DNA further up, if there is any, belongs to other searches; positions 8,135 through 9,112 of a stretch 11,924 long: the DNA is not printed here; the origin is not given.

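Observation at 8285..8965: Unrecognised C-terminal Trp-rich tandem-repeat domain (PPNFG / YNP / Asp-box-like) as the functional head of the FN3 protein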

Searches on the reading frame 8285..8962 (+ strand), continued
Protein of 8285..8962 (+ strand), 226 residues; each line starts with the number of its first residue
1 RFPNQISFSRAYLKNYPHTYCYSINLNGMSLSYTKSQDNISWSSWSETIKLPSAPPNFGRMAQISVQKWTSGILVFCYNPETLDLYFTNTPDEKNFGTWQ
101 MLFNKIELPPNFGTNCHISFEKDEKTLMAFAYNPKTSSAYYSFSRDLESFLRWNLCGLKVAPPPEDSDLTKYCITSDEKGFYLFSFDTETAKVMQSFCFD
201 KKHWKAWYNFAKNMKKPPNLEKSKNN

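Call 43: fold_search(model_id=the predicted structure, library=pdb)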
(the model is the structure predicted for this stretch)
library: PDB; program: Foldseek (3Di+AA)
matches with E <= 10: 1573; with E <= 0.001: 44
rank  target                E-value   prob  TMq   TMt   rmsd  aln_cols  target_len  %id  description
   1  8um0_A                5.6e-06  1.00  0.33  0.25   9.5       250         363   11  The structure of NanH in complex with Neu5,7,9Ac(2,6)-LAcNAc (released 2024-09-04)
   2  7e7v_A                1.0e-05  1.00  0.35  0.31   8.5       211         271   14  Crystal structure of RSL mutant in complex with sugar Ligand (released 2021-04-14)
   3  4u6b_A                3.2e-05  1.00  0.41  0.30   8.0       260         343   12  Zg3597, a family 117 glycoside hydrolase, produced by the marine bacterium Zobellia galactanivorans (released 2015-02-11)
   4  9dku_A                4.1e-05  1.00  0.35  0.26   9.2       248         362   10  NanH sialidase from C. perfringens in complex with Sialyl LacNAc (released 2025-09-17)
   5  8ub5                  5.3e-05  1.00  0.33  0.25   9.4       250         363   11  The Apo NanH structure from Clostridium perfringens (released 2024-09-04)
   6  7e7u_B                6.6e-05  1.00  0.34  0.30   8.6       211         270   12  Crystal structure of RSL mutant in complex with sugar Ligand (released 2021-04-14)
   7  1w2t_A                1.0e-04  1.00  0.42  0.27   7.8       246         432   11  beta-fructosidase from Thermotoga maritima in complex with raffinose (released 2005-10-26)
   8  7e7u_A                1.0e-04  1.00  0.34  0.30   8.5       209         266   12  Crystal structure of RSL mutant in complex with sugar Ligand (released 2021-04-14)
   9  7bwb                  1.3e-04  1.00  0.42  0.25   7.2       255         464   10  Bombyx mori GH32 beta-fructofuranosidase BmSUC1 (released 2020-11-04)
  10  7e7n                  1.4e-04  1.00  0.33  0.30   8.8       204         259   11  Crystal structure of RSL mutant-R17A/R108A/R199A in complex with R3F (released 2021-04-14)
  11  1uyp_A                1.5e-04  1.00  0.44  0.28   7.3       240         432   10  The three-dimensional structure of beta-fructosidase (invertase) from Thermotoga maritima (released 2004-03-22)
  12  8beu_D                1.6e-04  1.00  0.40  0.22   8.5       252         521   12  Structure of D188A-fructofuranosidase from Rhodotorula dairenensis in complex with raffinose (released 2022-12-28)
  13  7e7v_C                1.7e-04  1.00  0.36  0.33   7.9       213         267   12  Crystal structure of RSL mutant in complex with sugar Ligand (released 2021-04-14)
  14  4csd_A                2.1e-04  1.00  0.36  0.32   8.1       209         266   12  Structure of Monomeric Ralstonia solanacearum lectin (released 2014-10-08)
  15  7e7r_A                2.1e-04  1.00  0.31  0.28   9.1       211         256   11  Crystal structure of RSL mutant in complex with Ligand (released 2021-04-14)
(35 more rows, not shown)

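Call 64: fold_search(model_id=the predicted structure, library=viral)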
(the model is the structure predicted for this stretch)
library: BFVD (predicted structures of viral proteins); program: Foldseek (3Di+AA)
matches with E <= 10: 899; with E <= 0.001: 30
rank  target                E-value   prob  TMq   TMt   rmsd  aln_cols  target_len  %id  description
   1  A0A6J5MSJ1            1.9e-06  1.00  0.33  0.26  10.0       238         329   13  Uncharacterized protein [uncultured Caudovirales phage]
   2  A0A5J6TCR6            1.4e-05  1.00  0.39  0.21   9.2       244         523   13  (no name in the UniProt tables at hand)
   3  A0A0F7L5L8            1.5e-05  1.00  0.40  0.12   8.3       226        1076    9  Sialidase domain-containing protein [uncultured marine virus]
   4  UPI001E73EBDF         1.8e-05  1.00  0.42  0.19   7.7       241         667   10  (no name look-up for this kind of identifier)
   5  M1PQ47                2.2e-05  1.00  0.31  0.24  10.1       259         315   12  (no name in the UniProt tables at hand)
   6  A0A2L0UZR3            2.8e-05  1.00  0.36  0.24   9.9       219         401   10  Uncharacterized protein [Agrobacterium phage Atu_ph07]
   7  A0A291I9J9            3.0e-05  1.00  0.43  0.15   7.5       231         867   10  Uncharacterized protein [Lactobacillus phage LpeD]
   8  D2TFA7                3.1e-05  1.00  0.38  0.30   8.3       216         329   12  (no name in the UniProt tables at hand)
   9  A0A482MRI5            4.9e-05  1.00  0.45  0.14   6.8       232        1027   11  Tail fiber protein [Escherichia phage vB_EcoP_R4596]
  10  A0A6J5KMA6            5.2e-05  1.00  0.36  0.15   9.7       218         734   13  Uncharacterized protein [uncultured Caudovirales phage]
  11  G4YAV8                7.4e-05  1.00  0.44  0.37   7.9       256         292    8  (no name in the UniProt tables at hand)
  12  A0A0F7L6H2            1.1e-04  1.00  0.43  0.13   8.0       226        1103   15  Uncharacterized protein [uncultured marine virus]
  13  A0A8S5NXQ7            1.2e-04  1.00  0.34  0.18  10.5       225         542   14  Uncharacterized protein [Siphoviridae sp. ctobd83]
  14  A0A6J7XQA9            1.3e-04  1.00  0.37  0.30   9.9       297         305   13  Uncharacterized protein [uncultured Caudovirales phage]
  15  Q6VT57                1.4e-04  1.00  0.38  0.23   8.8       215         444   13  (no name in the UniProt tables at hand)
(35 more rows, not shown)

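Call 82: list_cluster_members(proteins=[P0001, P0002, P0003, P0004, P0005, P0006, P0007, P0009, P0010, P0013])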
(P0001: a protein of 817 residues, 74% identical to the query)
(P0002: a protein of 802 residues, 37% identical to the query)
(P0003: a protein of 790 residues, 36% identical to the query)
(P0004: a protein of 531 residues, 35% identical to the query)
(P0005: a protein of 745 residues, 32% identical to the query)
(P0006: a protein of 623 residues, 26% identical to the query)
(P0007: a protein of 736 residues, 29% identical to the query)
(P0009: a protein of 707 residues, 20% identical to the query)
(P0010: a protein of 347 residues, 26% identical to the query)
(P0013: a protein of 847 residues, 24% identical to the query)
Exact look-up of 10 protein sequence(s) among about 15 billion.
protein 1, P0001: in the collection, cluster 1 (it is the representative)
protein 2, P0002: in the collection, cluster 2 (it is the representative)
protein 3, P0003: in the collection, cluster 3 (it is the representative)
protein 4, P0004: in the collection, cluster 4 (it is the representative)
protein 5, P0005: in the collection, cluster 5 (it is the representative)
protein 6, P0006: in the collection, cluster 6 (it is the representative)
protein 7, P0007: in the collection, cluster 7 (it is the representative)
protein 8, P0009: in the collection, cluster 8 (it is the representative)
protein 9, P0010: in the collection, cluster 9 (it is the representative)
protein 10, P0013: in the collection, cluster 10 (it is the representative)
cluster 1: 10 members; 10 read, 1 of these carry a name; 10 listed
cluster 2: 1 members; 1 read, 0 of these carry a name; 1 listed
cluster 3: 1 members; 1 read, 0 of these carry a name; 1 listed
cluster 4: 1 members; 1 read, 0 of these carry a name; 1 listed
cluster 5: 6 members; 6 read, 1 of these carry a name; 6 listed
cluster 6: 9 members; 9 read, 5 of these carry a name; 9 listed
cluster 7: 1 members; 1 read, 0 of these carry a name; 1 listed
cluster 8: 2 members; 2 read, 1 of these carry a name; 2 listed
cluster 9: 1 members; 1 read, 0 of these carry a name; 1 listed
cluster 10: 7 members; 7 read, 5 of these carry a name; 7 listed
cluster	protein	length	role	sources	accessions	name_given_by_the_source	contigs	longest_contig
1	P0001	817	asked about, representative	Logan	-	-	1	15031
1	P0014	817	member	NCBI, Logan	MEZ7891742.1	MAG: hypothetical protein QMC67_08335 [Candidatus Wallbacteria bacterium]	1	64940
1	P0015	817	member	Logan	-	-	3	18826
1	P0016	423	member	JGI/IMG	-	-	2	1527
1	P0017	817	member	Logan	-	-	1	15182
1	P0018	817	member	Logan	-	-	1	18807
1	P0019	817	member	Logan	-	-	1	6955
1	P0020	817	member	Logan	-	-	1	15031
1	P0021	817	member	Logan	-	-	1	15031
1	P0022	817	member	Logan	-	-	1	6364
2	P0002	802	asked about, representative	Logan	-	-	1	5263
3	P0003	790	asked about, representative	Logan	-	-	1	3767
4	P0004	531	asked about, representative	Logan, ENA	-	-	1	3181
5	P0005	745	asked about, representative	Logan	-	-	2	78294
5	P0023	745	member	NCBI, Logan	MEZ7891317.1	MAG: hypothetical protein QMC67_06185 [Candidatus Wallbacteria bacterium]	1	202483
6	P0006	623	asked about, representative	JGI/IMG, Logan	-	fibronectin type 3 domain-containing protein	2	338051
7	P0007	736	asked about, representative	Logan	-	-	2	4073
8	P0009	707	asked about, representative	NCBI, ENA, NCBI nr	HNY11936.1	MAG TPA: hypothetical protein PKK26_10135 [Candidatus Wallbacteria bacterium] | hypothetical protein [Candidatus Wallbacteria bacterium]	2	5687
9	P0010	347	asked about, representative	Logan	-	-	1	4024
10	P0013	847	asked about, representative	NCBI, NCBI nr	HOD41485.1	MAG TPA: hypothetical protein PKL57_13070 [Candidatus Wallbacteria bacterium] | hypothetical protein [Candidatus Wallbacteria bacterium]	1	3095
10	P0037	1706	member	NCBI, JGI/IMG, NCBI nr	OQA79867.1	MAG: translocation protein TolB [bacterium ADurb.Bin243]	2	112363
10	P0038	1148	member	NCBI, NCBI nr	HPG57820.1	MAG TPA: hypothetical protein PKW98_08365, partial [Candidatus Wallbacteria bacterium] | hypothetical protein [Candidatus Wallbacteria bacterium]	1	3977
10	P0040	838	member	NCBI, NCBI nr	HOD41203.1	MAG TPA: hypothetical protein PKL57_11650, partial [Candidatus Wallbacteria bacterium] | hypothetical protein [Candidatus Wallbacteria bacterium]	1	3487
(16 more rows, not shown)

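Call 83: search_protein_families(library=pfam, proteins=[P0037, P0038, P0040, P0013, P0008, P0010], max_evalue=0.001)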
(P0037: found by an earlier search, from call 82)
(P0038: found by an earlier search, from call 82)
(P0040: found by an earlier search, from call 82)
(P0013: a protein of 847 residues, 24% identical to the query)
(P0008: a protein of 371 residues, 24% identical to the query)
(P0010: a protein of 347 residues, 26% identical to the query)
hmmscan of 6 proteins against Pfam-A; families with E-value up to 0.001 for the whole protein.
P0037 (1706 aa): 3 families
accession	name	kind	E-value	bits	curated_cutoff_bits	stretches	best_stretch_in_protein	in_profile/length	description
PF13860.13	FlgD_ig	-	8.2e-06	26.2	27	1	1282-1337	10-65/79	FlgD Ig-like domain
PF13205.12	Big_5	-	7.9e-05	23.8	23.6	1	886-994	1-104/105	Bacterial Ig-like domain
PF07676.18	PD40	-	0.00024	21.4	20.9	0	1143-1159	9-25/38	WD40-like Beta Propeller Repeat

P0038 (1148 aa): 5 families
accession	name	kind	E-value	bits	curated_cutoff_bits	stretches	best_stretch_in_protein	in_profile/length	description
PF13860.13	FlgD_ig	-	4.1e-05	23.9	27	1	724-779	10-65/79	FlgD Ig-like domain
PF13205.12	Big_5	-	4.3e-05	24.6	23.6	1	328-436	1-104/105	Bacterial Ig-like domain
PF07676.18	PD40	-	6.3e-05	23.3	20.9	0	585-601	9-25/38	WD40-like Beta Propeller Repeat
PF00930.27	DPPIV_N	-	0.00086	18.6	22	0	561-629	20-84/354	Dipeptidyl peptidase IV (DPP IV) N-terminal region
PF16389.11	DUF4998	-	0.00091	19.3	29.1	0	852-944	15-108/199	Domain of unknown function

P0040 (838 aa): 0 families

P0013 (847 aa): 5 families
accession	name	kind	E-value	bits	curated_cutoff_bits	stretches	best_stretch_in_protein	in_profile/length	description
PF13860.13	FlgD_ig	-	2.8e-05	24.5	27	1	423-478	10-65/79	FlgD Ig-like domain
PF07676.18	PD40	-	3.8e-05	24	20.9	0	284-300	9-25/38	WD40-like Beta Propeller Repeat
PF13205.12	Big_5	-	8.3e-05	23.7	23.6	1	27-135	1-104/105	Bacterial Ig-like domain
PF00930.27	DPPIV_N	-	0.00032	20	22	0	260-328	20-84/354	Dipeptidyl peptidase IV (DPP IV) N-terminal region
PF16389.11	DUF4998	-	0.00039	20.5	29.1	0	549-643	13-108/199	Domain of unknown function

P0008 (371 aa): 0 families

P0010 (347 aa): 1 family
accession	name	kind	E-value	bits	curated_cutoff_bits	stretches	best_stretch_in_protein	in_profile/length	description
PF00041.27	fn3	-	2.6e-05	24.8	25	1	26-106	3-83/84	Fibronectin type III domain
